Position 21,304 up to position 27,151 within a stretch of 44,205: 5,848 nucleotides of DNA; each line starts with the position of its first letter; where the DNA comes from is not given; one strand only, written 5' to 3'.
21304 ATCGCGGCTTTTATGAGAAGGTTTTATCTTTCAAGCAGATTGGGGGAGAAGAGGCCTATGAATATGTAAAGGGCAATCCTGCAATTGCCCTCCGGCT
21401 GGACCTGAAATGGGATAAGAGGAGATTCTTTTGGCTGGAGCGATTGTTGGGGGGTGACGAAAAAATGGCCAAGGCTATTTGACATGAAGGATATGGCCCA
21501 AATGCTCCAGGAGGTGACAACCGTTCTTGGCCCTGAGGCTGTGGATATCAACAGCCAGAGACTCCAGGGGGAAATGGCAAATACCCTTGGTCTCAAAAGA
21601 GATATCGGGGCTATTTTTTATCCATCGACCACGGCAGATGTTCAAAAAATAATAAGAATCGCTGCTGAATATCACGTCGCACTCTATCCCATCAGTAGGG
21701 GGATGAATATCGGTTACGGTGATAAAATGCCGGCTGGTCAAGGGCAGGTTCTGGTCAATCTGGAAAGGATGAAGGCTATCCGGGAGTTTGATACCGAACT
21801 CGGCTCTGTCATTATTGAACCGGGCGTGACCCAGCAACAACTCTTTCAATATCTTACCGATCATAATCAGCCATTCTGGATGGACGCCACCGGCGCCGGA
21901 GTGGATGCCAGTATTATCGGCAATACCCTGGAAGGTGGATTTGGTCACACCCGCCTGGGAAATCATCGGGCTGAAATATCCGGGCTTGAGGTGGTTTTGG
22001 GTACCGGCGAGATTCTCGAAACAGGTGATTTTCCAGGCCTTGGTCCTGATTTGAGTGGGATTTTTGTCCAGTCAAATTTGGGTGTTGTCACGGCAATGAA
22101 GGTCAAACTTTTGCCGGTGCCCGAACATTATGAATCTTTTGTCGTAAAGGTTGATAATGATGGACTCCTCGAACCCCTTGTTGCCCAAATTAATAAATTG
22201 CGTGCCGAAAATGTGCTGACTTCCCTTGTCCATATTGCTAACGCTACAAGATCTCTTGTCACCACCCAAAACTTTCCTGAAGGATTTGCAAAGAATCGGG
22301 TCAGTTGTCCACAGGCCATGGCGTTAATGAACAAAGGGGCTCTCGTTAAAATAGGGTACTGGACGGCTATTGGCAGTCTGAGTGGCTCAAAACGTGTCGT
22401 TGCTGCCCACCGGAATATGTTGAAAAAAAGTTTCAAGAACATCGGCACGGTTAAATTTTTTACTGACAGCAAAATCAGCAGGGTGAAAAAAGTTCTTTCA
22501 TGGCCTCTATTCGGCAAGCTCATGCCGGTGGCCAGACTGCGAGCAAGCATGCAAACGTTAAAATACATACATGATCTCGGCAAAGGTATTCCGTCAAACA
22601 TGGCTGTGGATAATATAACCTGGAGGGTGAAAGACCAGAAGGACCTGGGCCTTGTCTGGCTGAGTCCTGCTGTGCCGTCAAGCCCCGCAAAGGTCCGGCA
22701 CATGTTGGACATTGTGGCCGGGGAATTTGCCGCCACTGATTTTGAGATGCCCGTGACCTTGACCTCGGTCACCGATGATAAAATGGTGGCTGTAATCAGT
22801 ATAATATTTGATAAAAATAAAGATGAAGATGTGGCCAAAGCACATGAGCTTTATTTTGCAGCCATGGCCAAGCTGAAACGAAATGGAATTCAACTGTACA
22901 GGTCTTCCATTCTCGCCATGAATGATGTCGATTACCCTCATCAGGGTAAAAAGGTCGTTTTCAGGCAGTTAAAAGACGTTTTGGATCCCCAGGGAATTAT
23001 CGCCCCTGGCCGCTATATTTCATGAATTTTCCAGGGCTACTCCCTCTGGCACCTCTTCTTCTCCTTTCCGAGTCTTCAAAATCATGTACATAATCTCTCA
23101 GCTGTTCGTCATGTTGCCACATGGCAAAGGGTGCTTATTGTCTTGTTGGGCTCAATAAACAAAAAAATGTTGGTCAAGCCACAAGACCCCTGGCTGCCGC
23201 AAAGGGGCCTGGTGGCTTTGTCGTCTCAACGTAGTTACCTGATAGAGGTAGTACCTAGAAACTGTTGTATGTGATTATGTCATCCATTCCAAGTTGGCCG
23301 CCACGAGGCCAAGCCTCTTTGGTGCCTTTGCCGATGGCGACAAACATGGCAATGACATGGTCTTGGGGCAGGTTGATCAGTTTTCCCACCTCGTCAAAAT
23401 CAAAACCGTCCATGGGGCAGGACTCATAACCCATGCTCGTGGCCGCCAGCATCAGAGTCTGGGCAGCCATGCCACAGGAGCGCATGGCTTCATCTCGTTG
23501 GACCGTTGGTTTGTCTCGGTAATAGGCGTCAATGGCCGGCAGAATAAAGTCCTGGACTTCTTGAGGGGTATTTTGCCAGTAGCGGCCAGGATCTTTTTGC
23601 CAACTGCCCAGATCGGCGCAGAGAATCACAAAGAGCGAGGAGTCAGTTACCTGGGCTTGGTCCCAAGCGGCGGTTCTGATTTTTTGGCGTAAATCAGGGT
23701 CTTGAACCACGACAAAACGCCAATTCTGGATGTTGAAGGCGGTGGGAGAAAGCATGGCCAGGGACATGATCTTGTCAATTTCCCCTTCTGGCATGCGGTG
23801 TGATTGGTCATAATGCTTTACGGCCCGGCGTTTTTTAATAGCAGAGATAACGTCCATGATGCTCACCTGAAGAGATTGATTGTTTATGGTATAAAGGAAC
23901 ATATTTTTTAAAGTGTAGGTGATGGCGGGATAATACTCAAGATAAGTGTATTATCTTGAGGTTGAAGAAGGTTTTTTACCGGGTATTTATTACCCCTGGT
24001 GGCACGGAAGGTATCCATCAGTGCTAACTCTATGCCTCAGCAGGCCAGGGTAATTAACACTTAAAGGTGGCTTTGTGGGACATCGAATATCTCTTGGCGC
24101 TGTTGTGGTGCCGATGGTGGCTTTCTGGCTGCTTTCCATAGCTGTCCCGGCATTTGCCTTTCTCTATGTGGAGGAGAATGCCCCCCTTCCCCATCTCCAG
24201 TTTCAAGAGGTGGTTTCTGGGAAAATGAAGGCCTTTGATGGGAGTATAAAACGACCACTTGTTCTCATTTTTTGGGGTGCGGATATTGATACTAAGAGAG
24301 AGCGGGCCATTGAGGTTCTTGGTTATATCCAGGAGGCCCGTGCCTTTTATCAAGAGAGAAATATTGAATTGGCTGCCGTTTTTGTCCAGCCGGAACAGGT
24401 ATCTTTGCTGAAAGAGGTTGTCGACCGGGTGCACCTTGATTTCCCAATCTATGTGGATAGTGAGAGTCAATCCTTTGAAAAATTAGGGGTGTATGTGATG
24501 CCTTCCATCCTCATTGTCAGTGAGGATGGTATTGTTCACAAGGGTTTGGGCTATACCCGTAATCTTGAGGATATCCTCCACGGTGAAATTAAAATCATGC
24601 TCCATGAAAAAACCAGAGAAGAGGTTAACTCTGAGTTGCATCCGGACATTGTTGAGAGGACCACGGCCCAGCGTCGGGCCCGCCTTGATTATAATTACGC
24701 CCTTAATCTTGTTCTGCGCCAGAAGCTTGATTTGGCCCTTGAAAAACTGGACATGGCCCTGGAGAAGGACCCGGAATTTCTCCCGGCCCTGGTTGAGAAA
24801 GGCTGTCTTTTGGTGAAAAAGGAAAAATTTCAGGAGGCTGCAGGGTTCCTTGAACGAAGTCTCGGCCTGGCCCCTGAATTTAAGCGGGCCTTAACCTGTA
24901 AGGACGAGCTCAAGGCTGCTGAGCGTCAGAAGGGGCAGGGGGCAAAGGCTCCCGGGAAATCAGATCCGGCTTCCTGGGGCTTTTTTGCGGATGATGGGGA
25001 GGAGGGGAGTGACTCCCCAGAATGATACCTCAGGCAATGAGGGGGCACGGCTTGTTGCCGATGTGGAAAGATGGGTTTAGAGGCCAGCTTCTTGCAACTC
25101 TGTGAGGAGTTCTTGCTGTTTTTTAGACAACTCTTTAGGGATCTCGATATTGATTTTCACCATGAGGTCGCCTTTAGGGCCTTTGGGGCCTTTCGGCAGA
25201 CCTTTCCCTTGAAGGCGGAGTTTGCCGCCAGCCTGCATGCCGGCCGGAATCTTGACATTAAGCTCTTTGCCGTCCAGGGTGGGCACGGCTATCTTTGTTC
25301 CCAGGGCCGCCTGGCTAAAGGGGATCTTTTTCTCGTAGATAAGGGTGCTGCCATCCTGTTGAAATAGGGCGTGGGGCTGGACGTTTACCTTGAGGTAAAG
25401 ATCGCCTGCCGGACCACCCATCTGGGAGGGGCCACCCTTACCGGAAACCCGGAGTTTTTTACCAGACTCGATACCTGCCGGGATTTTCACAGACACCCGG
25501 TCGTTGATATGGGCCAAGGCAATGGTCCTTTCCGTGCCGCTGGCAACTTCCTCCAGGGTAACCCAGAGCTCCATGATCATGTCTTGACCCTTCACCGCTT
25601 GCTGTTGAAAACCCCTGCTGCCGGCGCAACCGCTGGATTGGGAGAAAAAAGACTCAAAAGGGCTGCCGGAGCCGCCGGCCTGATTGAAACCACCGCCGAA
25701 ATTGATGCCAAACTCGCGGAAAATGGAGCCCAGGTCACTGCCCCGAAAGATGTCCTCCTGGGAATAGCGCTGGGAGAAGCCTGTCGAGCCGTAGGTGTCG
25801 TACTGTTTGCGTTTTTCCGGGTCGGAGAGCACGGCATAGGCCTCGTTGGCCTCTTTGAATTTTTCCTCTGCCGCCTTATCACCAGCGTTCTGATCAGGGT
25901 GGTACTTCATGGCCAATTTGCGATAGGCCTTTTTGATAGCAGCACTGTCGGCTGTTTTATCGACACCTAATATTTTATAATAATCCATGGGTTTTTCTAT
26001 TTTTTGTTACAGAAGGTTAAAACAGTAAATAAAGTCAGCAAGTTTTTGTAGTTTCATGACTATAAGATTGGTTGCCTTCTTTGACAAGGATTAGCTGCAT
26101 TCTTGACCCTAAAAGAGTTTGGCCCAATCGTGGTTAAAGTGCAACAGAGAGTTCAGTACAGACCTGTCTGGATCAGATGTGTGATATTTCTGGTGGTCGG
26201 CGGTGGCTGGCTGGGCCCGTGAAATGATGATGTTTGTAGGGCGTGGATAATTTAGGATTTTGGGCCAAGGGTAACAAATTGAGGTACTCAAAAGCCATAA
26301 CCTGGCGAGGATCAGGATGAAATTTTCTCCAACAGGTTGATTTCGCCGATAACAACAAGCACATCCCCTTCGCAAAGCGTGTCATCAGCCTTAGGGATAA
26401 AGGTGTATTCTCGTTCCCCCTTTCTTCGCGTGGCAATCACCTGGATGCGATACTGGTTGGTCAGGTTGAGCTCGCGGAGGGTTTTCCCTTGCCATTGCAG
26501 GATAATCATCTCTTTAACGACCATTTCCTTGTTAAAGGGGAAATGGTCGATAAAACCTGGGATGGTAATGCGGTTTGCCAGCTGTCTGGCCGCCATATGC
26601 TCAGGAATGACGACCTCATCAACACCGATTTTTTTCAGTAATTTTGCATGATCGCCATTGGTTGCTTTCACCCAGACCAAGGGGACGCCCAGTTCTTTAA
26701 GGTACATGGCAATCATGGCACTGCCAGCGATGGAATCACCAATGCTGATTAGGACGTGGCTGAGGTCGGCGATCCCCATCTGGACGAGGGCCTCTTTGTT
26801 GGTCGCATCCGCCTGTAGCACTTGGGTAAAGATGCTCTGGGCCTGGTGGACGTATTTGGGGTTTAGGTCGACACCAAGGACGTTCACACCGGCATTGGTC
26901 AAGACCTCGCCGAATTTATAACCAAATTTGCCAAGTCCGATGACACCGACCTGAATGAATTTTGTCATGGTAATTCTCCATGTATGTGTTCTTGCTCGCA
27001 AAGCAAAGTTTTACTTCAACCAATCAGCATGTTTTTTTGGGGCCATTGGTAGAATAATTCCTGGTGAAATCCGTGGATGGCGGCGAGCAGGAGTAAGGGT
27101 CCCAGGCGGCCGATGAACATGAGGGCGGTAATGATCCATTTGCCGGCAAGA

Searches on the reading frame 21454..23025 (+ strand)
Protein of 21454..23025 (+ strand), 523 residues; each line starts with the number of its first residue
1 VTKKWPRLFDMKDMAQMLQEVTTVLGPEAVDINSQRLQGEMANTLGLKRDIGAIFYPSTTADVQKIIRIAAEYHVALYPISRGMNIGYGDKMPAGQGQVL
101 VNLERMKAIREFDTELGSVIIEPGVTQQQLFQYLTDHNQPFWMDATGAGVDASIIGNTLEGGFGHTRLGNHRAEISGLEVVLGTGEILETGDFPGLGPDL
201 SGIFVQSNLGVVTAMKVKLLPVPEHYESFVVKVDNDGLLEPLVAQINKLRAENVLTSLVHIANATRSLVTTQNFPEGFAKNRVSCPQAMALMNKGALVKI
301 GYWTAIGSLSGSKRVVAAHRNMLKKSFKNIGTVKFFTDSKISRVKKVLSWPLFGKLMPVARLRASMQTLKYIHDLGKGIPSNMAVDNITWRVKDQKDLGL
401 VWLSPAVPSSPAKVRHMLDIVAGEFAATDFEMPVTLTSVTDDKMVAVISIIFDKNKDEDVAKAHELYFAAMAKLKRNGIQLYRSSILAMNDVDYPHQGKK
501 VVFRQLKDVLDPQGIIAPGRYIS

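Call 51: search_protein_families(library=pfam, proteins=[window:21454-23025:+], max_evalue=0.00001)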
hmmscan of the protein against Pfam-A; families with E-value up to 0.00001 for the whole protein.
window:21454-23025:+ (523 aa): 1 family
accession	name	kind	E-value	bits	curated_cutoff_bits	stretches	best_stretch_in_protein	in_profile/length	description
PF01565.28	FAD_binding_4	-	1.2e-25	90.3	26.4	1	53-191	3-139/139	FAD binding domain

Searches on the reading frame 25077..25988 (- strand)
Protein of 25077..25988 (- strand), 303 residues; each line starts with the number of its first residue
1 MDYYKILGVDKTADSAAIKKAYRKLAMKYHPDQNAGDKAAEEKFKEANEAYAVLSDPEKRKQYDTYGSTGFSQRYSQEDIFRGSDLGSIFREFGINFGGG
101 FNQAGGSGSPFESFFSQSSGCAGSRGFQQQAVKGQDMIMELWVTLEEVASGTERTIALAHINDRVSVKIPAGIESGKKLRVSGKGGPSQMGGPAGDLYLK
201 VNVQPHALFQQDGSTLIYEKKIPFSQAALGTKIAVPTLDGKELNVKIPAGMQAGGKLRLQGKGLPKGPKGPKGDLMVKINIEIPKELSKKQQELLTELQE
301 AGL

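Call 20: search_protein_families(library=pfam, proteins=[window:25077-25988:-], max_evalue=0.1)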
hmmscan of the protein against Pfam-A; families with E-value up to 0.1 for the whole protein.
window:25077-25988:- (303 aa): 2 families
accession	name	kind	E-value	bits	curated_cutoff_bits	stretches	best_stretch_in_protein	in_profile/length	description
PF01556.23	DnaJ_C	-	2.6e-44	151.4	26.6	1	139-284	3-152/152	DnaJ C terminal domain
PF00226.36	DnaJ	-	4.4e-29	100.8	27.8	1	2-64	1-63/63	DnaJ domain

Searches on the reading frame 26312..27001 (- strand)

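Call 20: search_protein_families(library=pfam, proteins=[window:26312-27001:-], max_evalue=0.1)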
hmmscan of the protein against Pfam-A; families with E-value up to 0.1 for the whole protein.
window:26312-27001:- (229 aa): 8 families
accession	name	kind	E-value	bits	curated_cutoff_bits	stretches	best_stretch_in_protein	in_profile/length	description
PF02254.24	TrkA_N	-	9.7e-24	84.4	23.8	1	20-133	3-116/116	TrkA-N domain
PF02080.26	TrkA_C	-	4.7e-10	39.7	27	1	172-227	14-66/71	TrkA-C domain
PF03446.21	NAD_binding_2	-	0.00061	20.3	21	1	17-95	1-71/161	NAD binding domain of 6-phosphogluconate dehydrogenase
PF02737.24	3HCDH_N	-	0.00062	20.2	22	1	17-69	1-53/180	3-hydroxyacyl-CoA dehydrogenase, NAD binding domain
PF02826.25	2-Hacid_dh_C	-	0.001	18.9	25.1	1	16-60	37-81/178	D-isomer specific 2-hydroxyacid dehydrogenase, NAD binding domain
PF03721.20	UDPG_MGDP_dh_N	-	0.0017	18.4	27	1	17-58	2-43/187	UDP-glucose/GDP-mannose dehydrogenase family, NAD binding domain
PF07991.19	KARI_N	-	0.036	14.1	20.6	1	17-81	6-72/165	Acetohydroxy acid isomeroreductase, NADPH-binding domain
PF00107.32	ADH_zinc_N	-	0.06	13.7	31.8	0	96-135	5-43/129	Zinc-binding dehydrogenase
